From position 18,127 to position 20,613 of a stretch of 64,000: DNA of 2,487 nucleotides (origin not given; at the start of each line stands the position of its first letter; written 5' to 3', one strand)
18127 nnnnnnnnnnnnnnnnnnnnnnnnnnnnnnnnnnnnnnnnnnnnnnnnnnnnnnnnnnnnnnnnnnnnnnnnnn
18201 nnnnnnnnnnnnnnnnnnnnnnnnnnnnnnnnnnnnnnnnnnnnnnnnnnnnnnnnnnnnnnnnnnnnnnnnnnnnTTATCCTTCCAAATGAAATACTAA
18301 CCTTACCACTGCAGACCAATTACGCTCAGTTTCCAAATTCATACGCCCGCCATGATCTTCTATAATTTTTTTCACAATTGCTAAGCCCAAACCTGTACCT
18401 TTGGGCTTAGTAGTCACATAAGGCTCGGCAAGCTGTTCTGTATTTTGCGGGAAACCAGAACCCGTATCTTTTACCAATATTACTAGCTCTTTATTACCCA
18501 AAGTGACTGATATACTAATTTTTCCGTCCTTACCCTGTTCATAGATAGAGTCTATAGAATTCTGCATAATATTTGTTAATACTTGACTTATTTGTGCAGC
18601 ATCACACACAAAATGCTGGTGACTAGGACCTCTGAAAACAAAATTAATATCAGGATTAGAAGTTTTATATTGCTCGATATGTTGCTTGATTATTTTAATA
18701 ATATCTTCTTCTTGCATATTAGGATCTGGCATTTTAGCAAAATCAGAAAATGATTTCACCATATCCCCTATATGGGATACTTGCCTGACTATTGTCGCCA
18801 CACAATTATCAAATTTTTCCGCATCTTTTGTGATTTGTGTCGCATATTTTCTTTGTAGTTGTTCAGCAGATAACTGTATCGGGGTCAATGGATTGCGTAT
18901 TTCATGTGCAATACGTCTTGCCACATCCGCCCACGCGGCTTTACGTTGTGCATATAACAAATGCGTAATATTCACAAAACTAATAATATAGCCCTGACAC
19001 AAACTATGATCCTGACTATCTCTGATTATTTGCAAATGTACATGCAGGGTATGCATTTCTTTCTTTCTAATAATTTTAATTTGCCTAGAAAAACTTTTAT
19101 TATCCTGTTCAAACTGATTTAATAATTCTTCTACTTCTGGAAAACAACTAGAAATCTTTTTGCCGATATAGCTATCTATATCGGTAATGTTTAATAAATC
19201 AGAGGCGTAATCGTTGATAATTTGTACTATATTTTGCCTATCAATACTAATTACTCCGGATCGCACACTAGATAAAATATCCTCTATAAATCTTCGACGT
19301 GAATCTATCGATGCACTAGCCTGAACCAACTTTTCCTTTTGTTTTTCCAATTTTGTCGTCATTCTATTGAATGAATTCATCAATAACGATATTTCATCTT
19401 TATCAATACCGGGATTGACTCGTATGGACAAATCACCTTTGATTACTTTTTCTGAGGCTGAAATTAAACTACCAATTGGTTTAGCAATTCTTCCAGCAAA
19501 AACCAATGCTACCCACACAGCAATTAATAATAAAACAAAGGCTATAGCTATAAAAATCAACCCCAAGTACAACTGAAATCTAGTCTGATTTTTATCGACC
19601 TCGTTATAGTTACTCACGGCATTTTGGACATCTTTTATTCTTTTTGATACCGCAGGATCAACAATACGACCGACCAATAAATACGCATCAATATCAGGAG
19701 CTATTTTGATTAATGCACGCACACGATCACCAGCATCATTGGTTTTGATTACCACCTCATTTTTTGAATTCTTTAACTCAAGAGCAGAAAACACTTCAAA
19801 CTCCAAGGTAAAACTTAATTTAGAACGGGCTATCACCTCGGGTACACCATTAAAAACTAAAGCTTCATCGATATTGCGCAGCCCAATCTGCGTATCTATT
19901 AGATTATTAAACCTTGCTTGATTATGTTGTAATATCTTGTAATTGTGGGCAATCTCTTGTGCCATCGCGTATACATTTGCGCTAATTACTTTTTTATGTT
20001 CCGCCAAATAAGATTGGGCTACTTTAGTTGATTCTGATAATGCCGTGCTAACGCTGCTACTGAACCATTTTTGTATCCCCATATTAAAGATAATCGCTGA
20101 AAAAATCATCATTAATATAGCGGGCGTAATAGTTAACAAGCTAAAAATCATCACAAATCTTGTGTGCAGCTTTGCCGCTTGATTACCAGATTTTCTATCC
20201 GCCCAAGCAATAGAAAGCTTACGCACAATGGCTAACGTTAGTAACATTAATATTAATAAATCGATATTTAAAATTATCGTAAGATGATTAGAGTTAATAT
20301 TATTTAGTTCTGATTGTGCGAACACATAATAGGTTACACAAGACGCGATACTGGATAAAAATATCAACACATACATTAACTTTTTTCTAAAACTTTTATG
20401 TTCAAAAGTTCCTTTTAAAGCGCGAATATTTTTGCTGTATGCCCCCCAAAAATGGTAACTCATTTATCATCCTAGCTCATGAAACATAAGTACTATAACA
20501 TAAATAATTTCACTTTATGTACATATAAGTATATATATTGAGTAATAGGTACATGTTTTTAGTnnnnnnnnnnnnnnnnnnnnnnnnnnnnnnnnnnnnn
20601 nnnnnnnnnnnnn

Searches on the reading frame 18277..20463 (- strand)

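Call 45: search_protein_families(library=ncbifam, proteins=[window:18277-20463:-], max_evalue=0.00001)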
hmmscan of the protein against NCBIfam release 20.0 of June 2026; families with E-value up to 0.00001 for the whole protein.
window:18277-20463:- (728 aa): 66 families (the best 25 are shown)
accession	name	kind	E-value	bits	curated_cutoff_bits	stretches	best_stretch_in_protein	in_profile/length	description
NF047496.1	HK_LIC11548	equivalog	3.3e-59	201.2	750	2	501-712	350-575/589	LIC_11548 family sensor histidine kinase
NF008468.0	PRK11360.1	equivalog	5e-47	160.6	646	1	303-726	197-608/616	two-component system sensor histidine kinase AtoS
NF033092.0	HK_WalK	equivalog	5.4e-38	130.9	725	1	148-718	32-586/594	cell wall metabolism sensor histidine kinase WalK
NF046044.1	PnpS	equivalog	2.2e-29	102.6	400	1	330-715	2-380/390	two-component system histidine kinase PnpS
NF007688.0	PRK10364.1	equivalog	3.8e-29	101.8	479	1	508-723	237-448/460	two-component system sensor histidine kinase ZraS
NF041777.1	sens_FixL_Rhizob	equivalog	3.8e-28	98.4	850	1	384-723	116-478/485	sensor protein FixL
NF053867.1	SprKinKinDBac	equivalog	9e-27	93.7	775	1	515-722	290-493/500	sporulation kinase KinD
TIGR02966.1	phoR_proteo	equivalog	7.7e-25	87.6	334.2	1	393-714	8-323/333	phosphate regulon sensor histidine kinase PhoR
NF007004.0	PRK09467.1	equivalog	2.7e-24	85.8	415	1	518-724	239-434/440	two-component system sensor histidine kinase EnvZ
NF012163.2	BaeS_SmeS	equivalog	4.1e-24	85.3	500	2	515-711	244-443/457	sensor histidine kinase efflux regulator BaeS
NF045911.1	TCSHisKinNblS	equivalog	5.6e-24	84.4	1000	1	303-713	186-607/621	two-component system sensor histidine kinase NblS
NF047874.1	MASE3_PAS_HK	subfamily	3.3e-23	82.4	560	1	356-715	230-614/655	MASE3 domain-containing sensor histidine kinase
NF008312.0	PRK11100.1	equivalog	1.4e-22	80.2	356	1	513-725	258-473/477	two-component system sensor histidine kinase CreC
NF012226.0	AdeS_HK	equivalog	1.7e-22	80.1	500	2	517-718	144-346/353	two-component sensor histidine kinase AdeS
NF049962.1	HisKinFlgSCampy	equivalog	1.7e-22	79.8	600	1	453-713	77-328/338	fla regulon two-component system sensor histidine kinase FlgS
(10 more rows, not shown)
